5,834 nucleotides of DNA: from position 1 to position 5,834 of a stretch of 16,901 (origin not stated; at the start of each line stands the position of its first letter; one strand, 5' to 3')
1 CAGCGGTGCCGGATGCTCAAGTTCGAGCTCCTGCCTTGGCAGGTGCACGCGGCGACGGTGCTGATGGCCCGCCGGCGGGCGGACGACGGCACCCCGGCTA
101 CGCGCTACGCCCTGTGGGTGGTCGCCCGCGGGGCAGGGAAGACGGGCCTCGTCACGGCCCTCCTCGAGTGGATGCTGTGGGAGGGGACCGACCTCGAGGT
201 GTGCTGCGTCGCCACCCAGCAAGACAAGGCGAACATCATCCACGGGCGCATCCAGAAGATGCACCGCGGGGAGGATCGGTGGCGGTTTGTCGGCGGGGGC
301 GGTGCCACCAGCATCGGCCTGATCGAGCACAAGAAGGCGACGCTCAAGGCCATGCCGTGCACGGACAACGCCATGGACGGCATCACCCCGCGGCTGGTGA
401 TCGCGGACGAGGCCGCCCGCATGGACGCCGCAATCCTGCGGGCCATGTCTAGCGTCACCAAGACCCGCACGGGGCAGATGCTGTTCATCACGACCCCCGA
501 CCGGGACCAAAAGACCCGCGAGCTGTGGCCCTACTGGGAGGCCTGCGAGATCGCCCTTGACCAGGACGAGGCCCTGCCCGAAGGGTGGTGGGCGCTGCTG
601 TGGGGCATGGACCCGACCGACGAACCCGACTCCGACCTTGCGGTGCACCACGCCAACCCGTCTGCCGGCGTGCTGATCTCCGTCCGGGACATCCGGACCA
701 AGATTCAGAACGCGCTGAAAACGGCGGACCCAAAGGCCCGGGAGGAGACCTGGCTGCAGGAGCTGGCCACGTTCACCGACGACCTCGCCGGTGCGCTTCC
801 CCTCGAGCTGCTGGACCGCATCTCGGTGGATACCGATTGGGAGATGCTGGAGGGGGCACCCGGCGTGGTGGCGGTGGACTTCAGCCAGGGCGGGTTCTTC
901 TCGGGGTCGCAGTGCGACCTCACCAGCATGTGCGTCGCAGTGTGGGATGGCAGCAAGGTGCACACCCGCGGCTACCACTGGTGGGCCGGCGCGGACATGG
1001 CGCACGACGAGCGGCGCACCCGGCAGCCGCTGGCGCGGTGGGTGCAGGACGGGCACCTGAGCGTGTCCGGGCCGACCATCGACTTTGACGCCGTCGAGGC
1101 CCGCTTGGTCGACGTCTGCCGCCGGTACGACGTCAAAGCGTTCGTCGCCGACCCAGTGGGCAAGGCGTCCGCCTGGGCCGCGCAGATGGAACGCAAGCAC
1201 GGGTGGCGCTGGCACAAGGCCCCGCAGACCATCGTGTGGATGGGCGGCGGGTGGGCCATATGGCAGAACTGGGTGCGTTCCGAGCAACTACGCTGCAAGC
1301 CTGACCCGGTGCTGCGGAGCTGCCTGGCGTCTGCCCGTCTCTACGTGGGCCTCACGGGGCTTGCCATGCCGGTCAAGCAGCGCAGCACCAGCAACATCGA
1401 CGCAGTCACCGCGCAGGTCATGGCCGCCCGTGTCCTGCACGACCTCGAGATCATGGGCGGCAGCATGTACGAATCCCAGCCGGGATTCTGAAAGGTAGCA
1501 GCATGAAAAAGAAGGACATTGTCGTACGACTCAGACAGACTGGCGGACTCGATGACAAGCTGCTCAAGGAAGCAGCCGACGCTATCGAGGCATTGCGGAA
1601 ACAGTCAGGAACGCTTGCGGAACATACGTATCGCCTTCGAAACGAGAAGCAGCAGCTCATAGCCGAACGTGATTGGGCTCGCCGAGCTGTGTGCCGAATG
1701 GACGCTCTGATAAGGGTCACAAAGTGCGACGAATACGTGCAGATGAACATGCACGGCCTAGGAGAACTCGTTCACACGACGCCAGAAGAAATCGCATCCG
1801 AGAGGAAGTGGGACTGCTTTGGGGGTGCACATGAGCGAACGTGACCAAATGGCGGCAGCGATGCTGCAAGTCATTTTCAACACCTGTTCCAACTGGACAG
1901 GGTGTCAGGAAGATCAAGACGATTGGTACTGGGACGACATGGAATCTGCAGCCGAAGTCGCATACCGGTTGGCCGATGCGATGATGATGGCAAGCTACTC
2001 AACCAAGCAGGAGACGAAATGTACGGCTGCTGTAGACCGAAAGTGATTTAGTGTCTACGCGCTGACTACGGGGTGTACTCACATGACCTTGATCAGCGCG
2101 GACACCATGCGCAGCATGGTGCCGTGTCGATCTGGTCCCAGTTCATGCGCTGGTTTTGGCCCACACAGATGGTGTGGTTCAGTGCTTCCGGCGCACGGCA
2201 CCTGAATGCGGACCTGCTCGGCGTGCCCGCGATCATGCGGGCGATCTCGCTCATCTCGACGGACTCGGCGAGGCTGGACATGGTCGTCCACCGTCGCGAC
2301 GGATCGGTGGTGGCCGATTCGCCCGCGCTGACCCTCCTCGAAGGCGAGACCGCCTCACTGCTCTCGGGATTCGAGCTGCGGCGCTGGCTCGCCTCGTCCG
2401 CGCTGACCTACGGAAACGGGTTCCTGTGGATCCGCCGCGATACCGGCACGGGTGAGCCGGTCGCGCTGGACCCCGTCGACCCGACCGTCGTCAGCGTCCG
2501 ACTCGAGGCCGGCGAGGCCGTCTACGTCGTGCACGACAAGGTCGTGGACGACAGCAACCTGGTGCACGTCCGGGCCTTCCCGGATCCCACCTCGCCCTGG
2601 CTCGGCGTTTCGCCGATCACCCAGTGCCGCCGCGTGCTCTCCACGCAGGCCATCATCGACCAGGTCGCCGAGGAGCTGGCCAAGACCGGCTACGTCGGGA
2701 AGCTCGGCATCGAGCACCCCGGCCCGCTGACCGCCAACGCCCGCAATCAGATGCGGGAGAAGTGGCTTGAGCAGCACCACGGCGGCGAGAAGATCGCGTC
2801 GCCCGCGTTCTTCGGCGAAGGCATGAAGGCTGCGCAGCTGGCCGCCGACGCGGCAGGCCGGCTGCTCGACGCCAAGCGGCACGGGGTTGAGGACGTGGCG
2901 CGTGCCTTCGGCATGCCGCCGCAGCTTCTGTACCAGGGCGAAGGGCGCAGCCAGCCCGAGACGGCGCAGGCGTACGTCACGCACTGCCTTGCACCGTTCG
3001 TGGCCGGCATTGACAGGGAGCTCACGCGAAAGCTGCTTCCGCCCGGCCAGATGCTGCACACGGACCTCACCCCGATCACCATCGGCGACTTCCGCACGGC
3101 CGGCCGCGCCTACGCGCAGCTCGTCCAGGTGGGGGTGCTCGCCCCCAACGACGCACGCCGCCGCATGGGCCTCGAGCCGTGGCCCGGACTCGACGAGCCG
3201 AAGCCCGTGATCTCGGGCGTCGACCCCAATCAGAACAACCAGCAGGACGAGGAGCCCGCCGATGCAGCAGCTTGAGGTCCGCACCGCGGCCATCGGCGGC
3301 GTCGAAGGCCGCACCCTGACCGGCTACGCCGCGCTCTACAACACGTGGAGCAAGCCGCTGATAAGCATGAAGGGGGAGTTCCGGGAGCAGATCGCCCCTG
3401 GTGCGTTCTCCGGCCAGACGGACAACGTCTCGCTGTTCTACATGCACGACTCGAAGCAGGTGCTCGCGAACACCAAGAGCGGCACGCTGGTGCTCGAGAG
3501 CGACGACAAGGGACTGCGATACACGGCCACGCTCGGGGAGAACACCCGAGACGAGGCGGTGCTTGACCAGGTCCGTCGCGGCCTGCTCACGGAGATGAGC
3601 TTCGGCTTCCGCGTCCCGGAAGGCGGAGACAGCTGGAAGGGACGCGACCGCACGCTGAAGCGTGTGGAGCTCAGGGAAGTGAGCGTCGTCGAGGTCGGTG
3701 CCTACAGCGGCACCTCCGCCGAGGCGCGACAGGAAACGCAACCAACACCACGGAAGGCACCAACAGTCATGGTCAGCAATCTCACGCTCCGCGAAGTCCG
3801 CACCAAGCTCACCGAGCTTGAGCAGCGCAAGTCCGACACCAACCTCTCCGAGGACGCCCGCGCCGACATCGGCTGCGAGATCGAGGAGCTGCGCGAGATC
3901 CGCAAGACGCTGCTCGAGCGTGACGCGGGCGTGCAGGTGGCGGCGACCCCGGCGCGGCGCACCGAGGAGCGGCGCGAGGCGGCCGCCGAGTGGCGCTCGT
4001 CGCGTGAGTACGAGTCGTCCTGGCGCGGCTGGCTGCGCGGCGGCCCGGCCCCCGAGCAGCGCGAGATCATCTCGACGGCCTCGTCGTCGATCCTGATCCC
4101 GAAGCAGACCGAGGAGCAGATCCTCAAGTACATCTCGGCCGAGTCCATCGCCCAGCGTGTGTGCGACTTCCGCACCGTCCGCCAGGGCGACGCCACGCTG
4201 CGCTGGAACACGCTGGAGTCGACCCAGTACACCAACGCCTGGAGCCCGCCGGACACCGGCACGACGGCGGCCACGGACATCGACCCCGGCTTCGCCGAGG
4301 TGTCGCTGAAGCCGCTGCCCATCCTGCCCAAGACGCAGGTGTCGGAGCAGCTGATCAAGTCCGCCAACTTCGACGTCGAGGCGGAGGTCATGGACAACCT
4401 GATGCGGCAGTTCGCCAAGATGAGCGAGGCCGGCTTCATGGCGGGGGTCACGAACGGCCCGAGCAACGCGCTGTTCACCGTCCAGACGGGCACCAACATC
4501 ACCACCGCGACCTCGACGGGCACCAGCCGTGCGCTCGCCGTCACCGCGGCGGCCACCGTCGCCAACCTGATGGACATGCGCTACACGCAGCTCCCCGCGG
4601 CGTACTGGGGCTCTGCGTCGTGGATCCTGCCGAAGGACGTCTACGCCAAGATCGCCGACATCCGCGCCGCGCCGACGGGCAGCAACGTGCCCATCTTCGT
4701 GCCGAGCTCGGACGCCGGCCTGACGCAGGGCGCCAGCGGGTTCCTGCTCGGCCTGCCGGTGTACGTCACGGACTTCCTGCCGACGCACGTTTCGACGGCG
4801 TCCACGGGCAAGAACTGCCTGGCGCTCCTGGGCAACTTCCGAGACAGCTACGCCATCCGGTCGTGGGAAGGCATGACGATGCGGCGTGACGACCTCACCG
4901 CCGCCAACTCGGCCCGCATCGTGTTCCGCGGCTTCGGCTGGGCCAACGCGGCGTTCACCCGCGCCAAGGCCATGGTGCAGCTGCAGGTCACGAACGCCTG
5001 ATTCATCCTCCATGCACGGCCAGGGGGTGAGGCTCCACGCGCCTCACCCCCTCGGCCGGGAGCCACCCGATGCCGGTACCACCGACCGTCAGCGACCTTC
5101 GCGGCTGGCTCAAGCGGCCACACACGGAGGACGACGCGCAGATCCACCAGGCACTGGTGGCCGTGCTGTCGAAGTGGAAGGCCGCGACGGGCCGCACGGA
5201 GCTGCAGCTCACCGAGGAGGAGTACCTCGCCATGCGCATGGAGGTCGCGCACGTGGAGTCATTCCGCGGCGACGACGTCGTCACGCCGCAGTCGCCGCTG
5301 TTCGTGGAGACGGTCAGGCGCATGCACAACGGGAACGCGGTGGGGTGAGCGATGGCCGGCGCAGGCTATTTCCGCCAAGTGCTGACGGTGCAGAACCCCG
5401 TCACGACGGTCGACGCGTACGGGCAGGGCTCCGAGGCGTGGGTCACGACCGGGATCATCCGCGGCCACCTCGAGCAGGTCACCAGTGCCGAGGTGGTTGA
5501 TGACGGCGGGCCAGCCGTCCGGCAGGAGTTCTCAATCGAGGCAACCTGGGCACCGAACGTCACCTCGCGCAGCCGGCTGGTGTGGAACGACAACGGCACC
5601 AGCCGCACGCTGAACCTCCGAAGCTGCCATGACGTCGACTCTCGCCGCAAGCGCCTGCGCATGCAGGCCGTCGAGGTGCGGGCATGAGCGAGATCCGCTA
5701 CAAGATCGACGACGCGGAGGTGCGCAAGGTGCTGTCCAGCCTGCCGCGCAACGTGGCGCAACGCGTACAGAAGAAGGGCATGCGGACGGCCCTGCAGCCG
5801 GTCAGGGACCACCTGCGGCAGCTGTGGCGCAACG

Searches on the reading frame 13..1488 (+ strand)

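Call 12: search_protein_families(library=phrogs, proteins=[window:13-1488:+], max_evalue=0.001)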
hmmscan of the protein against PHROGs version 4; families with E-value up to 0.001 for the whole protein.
window:13-1488:+ (492 aa): 5 families
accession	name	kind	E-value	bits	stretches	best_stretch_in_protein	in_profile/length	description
phrog_9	-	head and packaging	1.1e-53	184.2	1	3-477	199-665/812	terminase large subunit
phrog_2699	-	head and packaging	5.2e-20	72.5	1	190-472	15-290/315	terminase large subunit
phrog_2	-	head and packaging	1.5e-10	41.4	1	4-398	264-547/807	terminase large subunit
phrog_7579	-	head and packaging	4.3e-06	27.1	1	36-166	23-151/239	terminase large subunit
phrog_4914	-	head and packaging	2.8e-05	24.8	1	4-84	79-161/213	terminase large subunit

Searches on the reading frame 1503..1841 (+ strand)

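Call 12: search_protein_families(library=phrogs, proteins=[window:1503-1841:+], max_evalue=0.001)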
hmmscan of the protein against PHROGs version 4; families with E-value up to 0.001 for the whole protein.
window:1503-1841:+ (113 aa): 0 families

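Call 27: search_protein_families(library=pfam, proteins=[window:1503-1841:+], max_evalue=0.1)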
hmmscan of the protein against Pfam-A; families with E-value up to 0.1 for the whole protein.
window:1503-1841:+ (113 aa): 1 family
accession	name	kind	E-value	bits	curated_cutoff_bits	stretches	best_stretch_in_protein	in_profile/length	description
PF23429.1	DUF7116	-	0.013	15.9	27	0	42-67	12-37/99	Family of unknown function (DUF7116)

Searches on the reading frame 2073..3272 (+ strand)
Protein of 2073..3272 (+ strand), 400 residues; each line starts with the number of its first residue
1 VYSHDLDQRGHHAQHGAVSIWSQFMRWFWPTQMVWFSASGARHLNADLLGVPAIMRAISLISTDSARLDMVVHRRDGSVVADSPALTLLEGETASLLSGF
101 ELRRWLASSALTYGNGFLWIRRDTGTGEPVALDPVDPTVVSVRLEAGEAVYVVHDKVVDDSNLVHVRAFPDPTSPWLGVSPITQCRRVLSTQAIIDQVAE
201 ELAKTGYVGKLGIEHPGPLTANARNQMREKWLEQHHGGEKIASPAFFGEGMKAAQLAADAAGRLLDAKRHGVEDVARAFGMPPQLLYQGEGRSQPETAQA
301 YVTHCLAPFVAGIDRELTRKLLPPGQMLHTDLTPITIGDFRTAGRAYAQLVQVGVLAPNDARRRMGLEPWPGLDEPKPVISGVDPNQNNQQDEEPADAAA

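Call 12: search_protein_families(library=phrogs, proteins=[window:2073-3272:+], max_evalue=0.001)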
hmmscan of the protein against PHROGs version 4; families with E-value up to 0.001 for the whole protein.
window:2073-3272:+ (400 aa): 3 families
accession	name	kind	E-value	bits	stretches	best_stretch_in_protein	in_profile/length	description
phrog_12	-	head and packaging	7.5e-58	198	1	19-393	49-444/646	portal protein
phrog_2662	-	head and packaging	2e-42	146.7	1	33-388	42-426/717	portal protein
phrog_5929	-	head and packaging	7.9e-18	65.6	1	213-372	21-189/228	portal protein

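Call 60: search_dna_similar(query=window:2073-3272:+, collection=phages, mode=protein, max_evalue=1e-10, max_rows=15)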
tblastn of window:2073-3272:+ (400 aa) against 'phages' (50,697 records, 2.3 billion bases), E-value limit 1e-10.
Records with a match: 127; places in all: 127; records where one place covers at least 80% of the query: 110.
Best place of each record, by identity: <60% 127.
By first word of the organism name: Mycobacterium 52; Pseudomonas 19; Klebsiella 13; phage 7; Lactobacillus 4; Propionibacterium 4; Blautia 3; Oscillospiraceae 3; Streptococcus 2; Evtepia 2; and 14 more.
By host as written in the record: Mycobacterium smegmatis mc2 155 43; - 10; Pseudomonas aeruginosa 8; Mycobacterium smegmatis mc#155 4; Propionibacterium freudenreichii 4; Klebsiella pneumoniae 3; Blautia sp. 3; Oscillospiraceae 3; and 42 more.
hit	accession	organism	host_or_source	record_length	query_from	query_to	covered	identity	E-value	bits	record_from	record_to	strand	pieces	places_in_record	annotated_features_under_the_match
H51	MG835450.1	Pontimonas phage phiPsal1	Pontimonas salivibrio CL-TW6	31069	2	375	94%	25.2%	2e-13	78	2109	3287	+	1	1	portal | hypothetical protein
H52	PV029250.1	Pseudomonas phage D3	-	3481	28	400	93%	23.9%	2e-12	74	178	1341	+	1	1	orf4: portal protein gp4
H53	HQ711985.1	Pseudomonas phage PMG1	Pseudomonas aeruginosa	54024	28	400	93%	23.9%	3e-12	74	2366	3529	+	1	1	hypothetical protein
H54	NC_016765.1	Pseudomonas phage PMG1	Pseudomonas aeruginosa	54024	28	400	93%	23.9%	3e-12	74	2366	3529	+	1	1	portal protein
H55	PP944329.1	Pseudomonas phage phi_D3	Pseudomonas aeruginosa PAO1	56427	28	400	93%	23.9%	3e-12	74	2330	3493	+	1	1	portal protein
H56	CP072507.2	Klebsiella phage NAR688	Klebsiella quasipneumoniae FK688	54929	49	396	87%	25.6%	6e-15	83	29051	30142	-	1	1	record has no annotation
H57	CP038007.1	Klebsiella phage 020009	Klebsiella pneumoniae SCKP020009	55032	49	396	87%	25.6%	6e-15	83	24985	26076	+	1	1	record has no annotation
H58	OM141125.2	Pseudomonas phage PP9W2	Pseudomonas aeruginosa P9W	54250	28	400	93%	23.7%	7e-12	73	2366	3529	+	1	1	portal protein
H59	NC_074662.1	Pseudomonas phage PP9W2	Pseudomonas aeruginosa P9W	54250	28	400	93%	23.7%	7e-12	73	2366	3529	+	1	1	portal protein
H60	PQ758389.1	Pseudomonas phage 5399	Pseudomonas aeruginosa 147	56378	28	400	93%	23.7%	1e-11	73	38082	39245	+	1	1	hypothetical protein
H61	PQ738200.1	Pseudomonas phage phita81A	Pseudomonas aeruginosa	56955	28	400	93%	23.7%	1e-11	73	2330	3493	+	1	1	hypothetical protein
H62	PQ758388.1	Pseudomonas phage 5371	Pseudomonas aeruginosa 147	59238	28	400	93%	23.7%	1e-11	73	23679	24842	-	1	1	hypothetical protein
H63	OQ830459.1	Klebsiella phage vB_KpnS_KpLi5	Klebsiella pneumoniae KpLi5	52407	49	396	87%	25.3%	8e-15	82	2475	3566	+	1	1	portal protein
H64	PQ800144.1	Klebsiella phage Kpn_R1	Klebsiella pneumoniae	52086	49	396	87%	25.3%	1e-14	82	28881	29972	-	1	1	record has no annotation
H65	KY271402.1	Klebsiella phage 48ST307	Klebsiella pneumoniae Kp-48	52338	49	396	87%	25.3%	2e-14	81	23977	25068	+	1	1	portal protein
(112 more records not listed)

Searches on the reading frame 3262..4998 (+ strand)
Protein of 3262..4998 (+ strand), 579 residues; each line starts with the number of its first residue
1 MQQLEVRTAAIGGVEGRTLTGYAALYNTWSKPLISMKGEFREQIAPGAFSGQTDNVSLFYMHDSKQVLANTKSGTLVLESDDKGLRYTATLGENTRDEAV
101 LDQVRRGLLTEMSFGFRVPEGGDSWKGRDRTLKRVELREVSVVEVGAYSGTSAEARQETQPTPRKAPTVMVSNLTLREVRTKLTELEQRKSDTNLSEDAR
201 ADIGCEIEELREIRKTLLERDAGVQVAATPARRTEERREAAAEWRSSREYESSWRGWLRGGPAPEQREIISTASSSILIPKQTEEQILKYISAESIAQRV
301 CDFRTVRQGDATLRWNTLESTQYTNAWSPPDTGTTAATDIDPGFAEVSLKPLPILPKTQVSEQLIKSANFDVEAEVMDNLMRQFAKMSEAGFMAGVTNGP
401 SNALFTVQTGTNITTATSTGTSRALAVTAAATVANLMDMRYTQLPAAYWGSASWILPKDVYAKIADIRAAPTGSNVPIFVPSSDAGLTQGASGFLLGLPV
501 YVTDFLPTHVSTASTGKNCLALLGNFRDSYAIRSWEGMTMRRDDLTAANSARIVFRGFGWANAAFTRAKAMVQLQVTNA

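Call 12: search_protein_families(library=phrogs, proteins=[window:3262-4998:+], max_evalue=0.001)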
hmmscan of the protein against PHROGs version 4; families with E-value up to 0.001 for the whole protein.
window:3262-4998:+ (579 aa): 12 families
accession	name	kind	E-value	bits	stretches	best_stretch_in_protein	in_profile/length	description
phrog_80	-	head and packaging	1.6e-41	144.2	1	1-202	214-420/607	head maturation protease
phrog_10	-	head and packaging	3.8e-37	129.6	2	175-575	264-634/752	major head protein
phrog_2263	-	head and packaging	5.7e-30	105.7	1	13-508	35-487/551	major head protein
phrog_617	-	head and packaging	3.7e-23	83.3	2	335-578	404-625/626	major head protein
phrog_9644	-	head and packaging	3.2e-21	77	1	17-155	163-305/341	head maturation protease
phrog_13042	-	head and packaging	2.4e-18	67.4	1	19-157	27-175/386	major head protein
phrog_37668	-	head and packaging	4e-17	63.3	1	15-157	19-167/313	head maturation protease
phrog_36211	-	head and packaging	6.1e-14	52.8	1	19-157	21-165/378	head maturation protease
phrog_3244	-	head and packaging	4.1e-09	37.6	1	10-201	26-229/326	head maturation protease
phrog_7053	-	head and packaging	4.8e-08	33.9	1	65-156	88-189/390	head maturation protease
phrog_15928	-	head and packaging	6.7e-08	33.7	1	364-575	1-178/185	major head protein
phrog_3270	-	head and packaging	8.3e-07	29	1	44-219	24-189/603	head maturation protease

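Call 37: search_dna_similar(query=window:3262-4998:+, collection=phages, mode=protein, max_evalue=0.00001, max_rows=25)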
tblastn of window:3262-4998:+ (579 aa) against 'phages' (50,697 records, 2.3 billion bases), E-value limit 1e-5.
Records with a match: 497; places in all: 497; records where one place covers at least 80% of the query: 0.
Best place of each record, by identity: <60% 497.
By first word of the organism name: Enterococcus 130; Staphylococcus 106; Ralstonia 44; Bacillus 43; Lactobacillus 41; Klebsiella 16; Escherichia 13; Streptomyces 10; Paenibacillus 9; Bacteriophage 8; and 35 more.
By host as written in the record: Enterococcus faecalis 43; - 35; Ralstonia solanacearum 35; Staphylococcus sp. 28; Bacillus anthracis 18; Staphylococcus aureus 16; Enterococcus faecium 15; Klebsiella pneumoniae 10; and 182 more.
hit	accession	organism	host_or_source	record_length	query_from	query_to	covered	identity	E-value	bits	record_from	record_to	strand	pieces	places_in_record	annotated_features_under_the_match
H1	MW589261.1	Staphylococcus phage vB-SscS-F1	Mammaliicoccus sciuri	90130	2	216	37%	33.6%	9e-11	71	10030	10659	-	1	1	assembly protease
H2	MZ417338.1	Staphylococcus phage PG-2021_4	Mammaliicoccus sciuri C6854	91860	2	216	37%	33.6%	1e-10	71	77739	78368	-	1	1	record has no annotation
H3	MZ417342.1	Staphylococcus phage PG-2021_68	Mammaliicoccus sciuri C6854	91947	2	216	37%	33.6%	1e-10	71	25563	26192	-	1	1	record has no annotation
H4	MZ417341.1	Staphylococcus phage PG-2021_67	Mammaliicoccus sciuri C6854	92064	2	216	37%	33.6%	1e-10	71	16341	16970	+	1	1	record has no annotation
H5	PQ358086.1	Arcanobacterium phage TPWB06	Arcanobacterium sp.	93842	2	216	37%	33.6%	1e-10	71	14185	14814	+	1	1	head maturation protease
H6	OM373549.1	Staphylococcus phage vB_SpsS-DH5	Staphylococcus pseudintermedius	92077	2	216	37%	33.6%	1e-10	71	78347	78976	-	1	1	record has no annotation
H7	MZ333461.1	Enterococcus phage VEsP-2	Enterococcus sp.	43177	1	196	34%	34.7%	9e-10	68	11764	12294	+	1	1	maturation protease | portal (connector) protein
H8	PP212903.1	Staphylococcus phage PT94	Staphylococcus chromogenes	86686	19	226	36%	30.4%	2e-6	57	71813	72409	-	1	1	hypothetical protein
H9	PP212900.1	Staphylococcus phage PT1-1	Staphylococcus chromogenes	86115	19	226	36%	30.4%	2e-6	57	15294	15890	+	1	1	hypothetical protein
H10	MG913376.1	Lactobacillus phage PMBT4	Lactobacillus delbrueckii subsp. ...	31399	19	220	35%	31.2%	6e-7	59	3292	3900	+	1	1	head maturation protease | major capsid protein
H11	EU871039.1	Lactobacillus phage Lv-1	Lactobacillus jensenii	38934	19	224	36%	30.4%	2e-8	64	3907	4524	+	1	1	protease-scaffold-major head protein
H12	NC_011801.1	Lactobacillus phage Lv-1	Lactobacillus jensenii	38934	19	224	36%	30.4%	2e-8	64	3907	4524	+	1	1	major head protein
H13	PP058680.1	Labrenzia phage vB_LagS-V1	Roseibium aggregatum RF14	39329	1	156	27%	39.9%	1e-10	71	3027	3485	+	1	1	prohead protease protein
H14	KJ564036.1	Lactobacillus phage Ld25A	Lactobacillus delbrueckii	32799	19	220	35%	30.2%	5e-6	56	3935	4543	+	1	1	putative ClpP protease | putative major head protein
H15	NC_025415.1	Lactobacillus phage Ld25A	Lactobacillus delbrueckii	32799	19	220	35%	30.2%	5e-6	56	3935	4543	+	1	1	head maturation protease | major head protein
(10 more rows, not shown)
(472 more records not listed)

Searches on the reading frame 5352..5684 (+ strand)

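Call 12: search_protein_families(library=phrogs, proteins=[window:5352-5684:+], max_evalue=0.001)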
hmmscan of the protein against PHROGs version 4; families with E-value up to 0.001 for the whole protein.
window:5352-5684:+ (111 aa): 2 families
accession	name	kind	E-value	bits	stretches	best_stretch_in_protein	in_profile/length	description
phrog_25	-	connector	2.1e-05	25.6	1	4-109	38-139/286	head closure Hc1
phrog_23409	-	unknown function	0.00035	21.3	1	3-75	4-78/264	-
